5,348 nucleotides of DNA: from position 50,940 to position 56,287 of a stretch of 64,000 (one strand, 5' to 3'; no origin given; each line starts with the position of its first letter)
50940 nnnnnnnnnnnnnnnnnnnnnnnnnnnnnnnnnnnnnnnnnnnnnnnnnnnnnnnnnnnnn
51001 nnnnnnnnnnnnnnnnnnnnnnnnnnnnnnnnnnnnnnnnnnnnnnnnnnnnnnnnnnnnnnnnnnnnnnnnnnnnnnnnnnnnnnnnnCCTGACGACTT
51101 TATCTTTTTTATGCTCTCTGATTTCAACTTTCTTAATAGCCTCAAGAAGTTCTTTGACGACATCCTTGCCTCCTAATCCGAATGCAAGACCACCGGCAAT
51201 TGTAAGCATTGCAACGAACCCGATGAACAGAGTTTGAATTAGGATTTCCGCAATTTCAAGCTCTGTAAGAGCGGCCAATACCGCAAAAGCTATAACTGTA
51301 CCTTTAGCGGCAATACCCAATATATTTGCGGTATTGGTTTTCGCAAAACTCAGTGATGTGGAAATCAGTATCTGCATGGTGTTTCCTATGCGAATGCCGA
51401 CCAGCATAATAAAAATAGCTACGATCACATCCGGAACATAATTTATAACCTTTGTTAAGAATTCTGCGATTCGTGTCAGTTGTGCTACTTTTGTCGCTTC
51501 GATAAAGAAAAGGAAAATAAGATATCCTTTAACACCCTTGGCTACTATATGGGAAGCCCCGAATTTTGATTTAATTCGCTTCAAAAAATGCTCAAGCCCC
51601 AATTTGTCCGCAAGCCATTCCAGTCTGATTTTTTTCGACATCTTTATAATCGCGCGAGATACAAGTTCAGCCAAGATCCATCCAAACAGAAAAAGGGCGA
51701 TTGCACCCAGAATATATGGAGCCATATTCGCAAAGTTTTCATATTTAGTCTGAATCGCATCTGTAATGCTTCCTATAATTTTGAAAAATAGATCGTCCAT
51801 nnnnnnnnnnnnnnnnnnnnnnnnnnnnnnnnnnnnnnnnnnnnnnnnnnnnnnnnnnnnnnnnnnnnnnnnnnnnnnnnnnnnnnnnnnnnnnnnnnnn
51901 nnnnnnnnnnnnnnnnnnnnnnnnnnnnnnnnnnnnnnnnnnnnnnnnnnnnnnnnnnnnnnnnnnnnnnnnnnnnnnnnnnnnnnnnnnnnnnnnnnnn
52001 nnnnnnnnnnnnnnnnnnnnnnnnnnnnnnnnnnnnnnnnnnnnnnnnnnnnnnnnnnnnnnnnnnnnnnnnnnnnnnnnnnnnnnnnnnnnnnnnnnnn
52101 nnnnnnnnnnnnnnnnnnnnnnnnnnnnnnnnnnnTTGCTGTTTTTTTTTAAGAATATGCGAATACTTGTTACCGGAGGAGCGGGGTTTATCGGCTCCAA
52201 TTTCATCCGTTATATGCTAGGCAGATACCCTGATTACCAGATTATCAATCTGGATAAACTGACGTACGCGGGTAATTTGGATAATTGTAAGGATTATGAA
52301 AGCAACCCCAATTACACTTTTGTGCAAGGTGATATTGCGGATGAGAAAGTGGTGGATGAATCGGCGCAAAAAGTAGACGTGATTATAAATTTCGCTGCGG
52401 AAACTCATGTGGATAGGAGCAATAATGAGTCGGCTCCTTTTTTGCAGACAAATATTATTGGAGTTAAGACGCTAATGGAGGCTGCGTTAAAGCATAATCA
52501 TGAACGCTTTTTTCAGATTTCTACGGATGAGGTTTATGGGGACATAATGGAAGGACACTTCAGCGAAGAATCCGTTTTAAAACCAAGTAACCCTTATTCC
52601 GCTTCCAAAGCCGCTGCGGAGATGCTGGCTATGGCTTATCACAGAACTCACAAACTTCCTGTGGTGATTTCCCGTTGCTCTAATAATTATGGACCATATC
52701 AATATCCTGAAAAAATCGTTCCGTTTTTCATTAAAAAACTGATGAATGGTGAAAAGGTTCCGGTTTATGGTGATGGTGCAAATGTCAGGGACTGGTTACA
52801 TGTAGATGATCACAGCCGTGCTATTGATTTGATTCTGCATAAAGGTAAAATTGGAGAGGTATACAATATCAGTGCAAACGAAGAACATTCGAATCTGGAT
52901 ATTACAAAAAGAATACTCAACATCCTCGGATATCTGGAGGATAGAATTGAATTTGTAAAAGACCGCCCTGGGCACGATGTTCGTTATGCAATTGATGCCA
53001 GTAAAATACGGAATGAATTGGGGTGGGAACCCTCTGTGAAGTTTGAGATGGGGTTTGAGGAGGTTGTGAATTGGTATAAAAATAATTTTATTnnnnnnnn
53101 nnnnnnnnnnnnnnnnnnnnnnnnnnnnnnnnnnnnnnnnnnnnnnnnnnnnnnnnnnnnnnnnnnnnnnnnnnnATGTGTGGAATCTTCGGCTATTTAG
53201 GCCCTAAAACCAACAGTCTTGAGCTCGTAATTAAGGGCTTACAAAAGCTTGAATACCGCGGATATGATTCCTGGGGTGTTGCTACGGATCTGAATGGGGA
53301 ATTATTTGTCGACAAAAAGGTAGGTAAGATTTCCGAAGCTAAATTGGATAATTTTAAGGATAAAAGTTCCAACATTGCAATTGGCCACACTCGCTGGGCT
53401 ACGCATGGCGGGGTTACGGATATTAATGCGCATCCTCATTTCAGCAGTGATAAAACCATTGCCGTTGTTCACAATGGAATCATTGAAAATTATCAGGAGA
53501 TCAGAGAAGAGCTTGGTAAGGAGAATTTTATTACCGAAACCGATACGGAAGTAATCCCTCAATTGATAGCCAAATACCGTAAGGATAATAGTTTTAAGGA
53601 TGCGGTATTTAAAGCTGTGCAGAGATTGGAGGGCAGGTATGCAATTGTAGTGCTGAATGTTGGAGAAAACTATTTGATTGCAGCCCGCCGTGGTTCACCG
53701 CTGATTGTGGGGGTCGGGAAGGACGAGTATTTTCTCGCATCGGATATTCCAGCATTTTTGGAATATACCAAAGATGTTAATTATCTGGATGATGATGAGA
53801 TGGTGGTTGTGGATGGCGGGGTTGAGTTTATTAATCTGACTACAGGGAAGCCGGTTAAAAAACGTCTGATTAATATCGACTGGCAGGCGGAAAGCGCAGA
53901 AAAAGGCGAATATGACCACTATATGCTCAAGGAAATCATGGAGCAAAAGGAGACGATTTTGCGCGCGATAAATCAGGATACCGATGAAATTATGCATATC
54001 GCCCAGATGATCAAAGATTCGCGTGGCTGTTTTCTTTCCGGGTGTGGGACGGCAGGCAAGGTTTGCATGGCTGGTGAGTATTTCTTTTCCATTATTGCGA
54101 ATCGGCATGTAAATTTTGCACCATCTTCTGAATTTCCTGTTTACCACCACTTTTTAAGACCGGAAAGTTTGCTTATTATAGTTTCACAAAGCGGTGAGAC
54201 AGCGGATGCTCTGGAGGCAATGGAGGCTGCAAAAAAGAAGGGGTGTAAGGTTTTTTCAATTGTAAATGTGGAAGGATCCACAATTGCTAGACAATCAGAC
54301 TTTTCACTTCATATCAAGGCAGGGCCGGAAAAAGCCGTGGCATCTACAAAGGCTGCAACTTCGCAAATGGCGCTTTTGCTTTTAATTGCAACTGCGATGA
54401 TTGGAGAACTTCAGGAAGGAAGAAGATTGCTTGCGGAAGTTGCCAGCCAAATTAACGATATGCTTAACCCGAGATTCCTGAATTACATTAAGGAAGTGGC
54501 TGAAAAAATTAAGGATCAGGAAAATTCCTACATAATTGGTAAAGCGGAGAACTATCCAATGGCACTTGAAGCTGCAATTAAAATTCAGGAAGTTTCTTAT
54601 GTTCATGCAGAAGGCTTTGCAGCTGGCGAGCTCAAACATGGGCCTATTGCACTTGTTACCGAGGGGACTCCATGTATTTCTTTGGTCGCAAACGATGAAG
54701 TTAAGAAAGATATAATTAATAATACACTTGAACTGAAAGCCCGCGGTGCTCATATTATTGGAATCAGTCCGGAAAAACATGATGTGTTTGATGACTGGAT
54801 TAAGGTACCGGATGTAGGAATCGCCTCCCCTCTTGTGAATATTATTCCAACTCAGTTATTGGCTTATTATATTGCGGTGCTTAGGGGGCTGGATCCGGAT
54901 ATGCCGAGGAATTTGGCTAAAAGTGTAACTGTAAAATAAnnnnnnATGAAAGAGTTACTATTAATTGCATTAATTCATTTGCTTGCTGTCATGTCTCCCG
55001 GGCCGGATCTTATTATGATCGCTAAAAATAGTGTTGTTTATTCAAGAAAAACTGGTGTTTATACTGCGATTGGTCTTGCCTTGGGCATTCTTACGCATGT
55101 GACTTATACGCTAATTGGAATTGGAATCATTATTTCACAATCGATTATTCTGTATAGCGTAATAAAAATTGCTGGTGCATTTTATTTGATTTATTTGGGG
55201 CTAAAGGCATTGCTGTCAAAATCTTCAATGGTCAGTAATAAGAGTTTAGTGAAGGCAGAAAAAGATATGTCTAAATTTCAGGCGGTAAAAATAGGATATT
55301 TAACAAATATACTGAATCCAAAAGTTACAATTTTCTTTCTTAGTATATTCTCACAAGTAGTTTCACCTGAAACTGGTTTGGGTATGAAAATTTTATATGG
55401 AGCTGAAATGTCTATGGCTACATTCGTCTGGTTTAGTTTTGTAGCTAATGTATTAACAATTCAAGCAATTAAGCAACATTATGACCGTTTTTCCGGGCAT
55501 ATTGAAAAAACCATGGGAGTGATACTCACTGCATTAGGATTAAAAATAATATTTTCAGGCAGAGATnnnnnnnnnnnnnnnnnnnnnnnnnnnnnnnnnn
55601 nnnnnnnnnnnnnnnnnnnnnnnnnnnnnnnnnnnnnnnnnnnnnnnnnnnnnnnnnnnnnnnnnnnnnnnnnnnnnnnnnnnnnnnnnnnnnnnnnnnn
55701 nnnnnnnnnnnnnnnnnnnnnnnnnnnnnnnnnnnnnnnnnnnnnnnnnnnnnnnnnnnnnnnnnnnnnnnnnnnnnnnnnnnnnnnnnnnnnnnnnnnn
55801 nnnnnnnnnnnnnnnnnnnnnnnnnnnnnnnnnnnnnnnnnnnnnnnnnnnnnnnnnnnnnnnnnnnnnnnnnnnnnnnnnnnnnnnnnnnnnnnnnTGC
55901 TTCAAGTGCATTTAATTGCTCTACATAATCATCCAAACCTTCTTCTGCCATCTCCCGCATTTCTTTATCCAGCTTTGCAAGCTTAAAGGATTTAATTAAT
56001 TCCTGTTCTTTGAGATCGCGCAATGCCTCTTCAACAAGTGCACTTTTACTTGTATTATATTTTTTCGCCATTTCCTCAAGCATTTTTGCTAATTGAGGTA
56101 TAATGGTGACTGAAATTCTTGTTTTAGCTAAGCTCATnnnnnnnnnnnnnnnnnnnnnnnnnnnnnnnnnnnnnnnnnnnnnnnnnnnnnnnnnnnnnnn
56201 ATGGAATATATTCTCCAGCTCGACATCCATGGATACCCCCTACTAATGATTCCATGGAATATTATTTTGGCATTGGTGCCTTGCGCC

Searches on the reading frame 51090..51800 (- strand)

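Call 61: search_protein_families(library=pfam, proteins=[window:51090-51800:-], max_evalue=0.00001)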
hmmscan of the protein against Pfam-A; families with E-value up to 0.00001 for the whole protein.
window:51090-51800:- (237 aa): 1 family
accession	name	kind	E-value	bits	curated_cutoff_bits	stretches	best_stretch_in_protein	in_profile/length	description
PF05552.17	MS_channel_1st_1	-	9.4e-11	41.9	22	1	23-59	10-46/50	Mechanosensitive ion channel, conserved TM helix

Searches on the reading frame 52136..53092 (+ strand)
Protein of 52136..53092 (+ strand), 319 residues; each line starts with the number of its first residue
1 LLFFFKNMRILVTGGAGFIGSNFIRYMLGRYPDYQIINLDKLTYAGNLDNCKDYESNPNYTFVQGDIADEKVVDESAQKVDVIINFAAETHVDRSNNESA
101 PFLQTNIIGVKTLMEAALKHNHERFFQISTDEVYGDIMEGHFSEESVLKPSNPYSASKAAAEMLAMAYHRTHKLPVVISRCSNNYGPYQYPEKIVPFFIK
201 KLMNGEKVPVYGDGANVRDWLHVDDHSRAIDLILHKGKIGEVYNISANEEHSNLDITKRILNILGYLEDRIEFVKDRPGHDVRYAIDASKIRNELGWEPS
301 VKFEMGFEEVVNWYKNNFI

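Call 61: search_protein_families(library=pfam, proteins=[window:52136-53092:+], max_evalue=0.00001)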
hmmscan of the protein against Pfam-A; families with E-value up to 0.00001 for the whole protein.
window:52136-53092:+ (319 aa): 7 families
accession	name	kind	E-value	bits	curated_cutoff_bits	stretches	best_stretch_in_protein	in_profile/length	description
PF16363.11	GDP_Man_Dehyd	-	2.8e-82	277.3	27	1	11-309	1-331/332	GDP-mannose 4,6 dehydratase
PF01370.27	Epimerase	-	7.4e-64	215.9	20.9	1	10-245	1-239/240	NAD dependent epimerase/dehydratase family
PF02719.21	Polysacc_synt_2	-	7.8e-23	81.5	20.2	1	10-279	1-266/293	Polysaccharide biosynthesis protein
PF01073.25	3Beta_HSD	-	1e-21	77.7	22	1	11-229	1-224/280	3-beta hydroxysteroid dehydrogenase/isomerase family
PF04321.23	RmlD_sub_bind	-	4.1e-20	72.5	27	1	8-272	1-239/287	RmlD substrate binding domain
PF07993.18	NAD_binding_4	-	2.4e-18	66.6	20.1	1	12-183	1-206/258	Male sterility protein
PF13460.12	NAD_binding_10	-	1.1e-07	32.3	27.2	1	14-163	1-129/184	NAD(P)H-binding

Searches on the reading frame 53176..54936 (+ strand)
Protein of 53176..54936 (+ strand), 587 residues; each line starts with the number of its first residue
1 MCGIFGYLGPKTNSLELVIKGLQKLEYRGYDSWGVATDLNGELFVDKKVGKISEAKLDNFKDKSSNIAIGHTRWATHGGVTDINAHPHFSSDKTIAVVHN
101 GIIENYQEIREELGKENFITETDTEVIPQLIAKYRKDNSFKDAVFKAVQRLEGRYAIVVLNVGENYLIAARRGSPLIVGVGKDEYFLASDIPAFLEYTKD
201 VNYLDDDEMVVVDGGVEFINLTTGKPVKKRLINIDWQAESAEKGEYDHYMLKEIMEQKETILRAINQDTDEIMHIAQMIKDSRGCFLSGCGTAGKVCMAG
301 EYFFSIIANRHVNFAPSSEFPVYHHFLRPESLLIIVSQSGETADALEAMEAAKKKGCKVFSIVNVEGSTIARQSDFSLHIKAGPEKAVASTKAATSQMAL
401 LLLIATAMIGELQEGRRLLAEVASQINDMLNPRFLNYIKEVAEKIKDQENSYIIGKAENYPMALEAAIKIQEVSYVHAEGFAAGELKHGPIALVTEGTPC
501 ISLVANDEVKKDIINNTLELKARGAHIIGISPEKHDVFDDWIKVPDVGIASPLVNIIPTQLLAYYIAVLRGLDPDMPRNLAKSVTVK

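Call 31: search_protein_families(library=ncbifam, proteins=[window:53176-54936:+], max_evalue=1e-10)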
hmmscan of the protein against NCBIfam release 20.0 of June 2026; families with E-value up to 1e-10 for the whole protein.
window:53176-54936:+ (587 aa): 10 families
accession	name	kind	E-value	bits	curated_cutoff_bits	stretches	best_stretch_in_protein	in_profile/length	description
NF001484.0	PRK00331.1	subfamily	2.6e-197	656.9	381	1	1-586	1-600/601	isomerizing glutamine--fructose-6-phosphate transaminase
TIGR01135.1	glmS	equivalog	6.1e-192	639.3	418.05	1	2-586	1-606/607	glutamine--fructose-6-phosphate transaminase (isomerizing)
NF046059.1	NagB_SO3506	equivalog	6.8e-39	134.1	430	1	250-582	4-325/330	glucosamine-6-phosphate deaminase NagB-II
TIGR01134.1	purF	equivalog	6.4e-30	104.9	350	1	2-215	1-221/432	amidophosphoribosyltransferase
NF041128.1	glucosaP_deam_GlmD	equivalog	5.1e-29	101.5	580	1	250-584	3-321/323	glucosamine-6-phosphate deaminase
TIGR01536.1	asn_synth_AEB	equivalog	8.6e-18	64.6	267.1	1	2-289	1-261/517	asparagine synthase (glutamine-hydrolyzing)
NF006949.0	PRK09431.1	equivalog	4e-13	48.7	499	1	65-203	42-174/554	asparagine synthase B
NF003915.0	PRK05441.1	subfamily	1.6e-12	47.1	168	1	327-464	129-268/300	N-acetylmuramic acid 6-phosphate etherase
NF040776.2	AlsR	equivalog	1.6e-12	47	400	1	267-408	114-253/279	transcriptional repressor AlsR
NF041755.1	RuMP_HxlAB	equivalog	8e-11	41.5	500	0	243-385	211-343/391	bifunctional 3-hexulose-6-phosphate synthase/6-phospho-3-hexuloisomerase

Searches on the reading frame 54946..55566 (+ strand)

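Call 61: search_protein_families(library=pfam, proteins=[window:54946-55566:+], max_evalue=0.00001)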
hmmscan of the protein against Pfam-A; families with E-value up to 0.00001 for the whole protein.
window:54946-55566:+ (207 aa): 1 family
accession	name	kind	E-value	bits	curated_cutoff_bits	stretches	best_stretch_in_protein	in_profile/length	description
PF01810.24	LysE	-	1.3e-30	106.7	25.6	1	14-204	3-192/193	LysE type translocator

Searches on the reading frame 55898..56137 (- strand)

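Call 61: search_protein_families(library=pfam, proteins=[window:55898-56137:-], max_evalue=0.00001)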
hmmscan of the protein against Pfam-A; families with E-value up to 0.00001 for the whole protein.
window:55898-56137:- (80 aa): 1 family
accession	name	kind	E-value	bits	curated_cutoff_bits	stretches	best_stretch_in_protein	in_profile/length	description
PF01402.27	RHH_1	-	1.9e-07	31.2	20.5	1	7-45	1-39/39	Ribbon-helix-helix protein, copG family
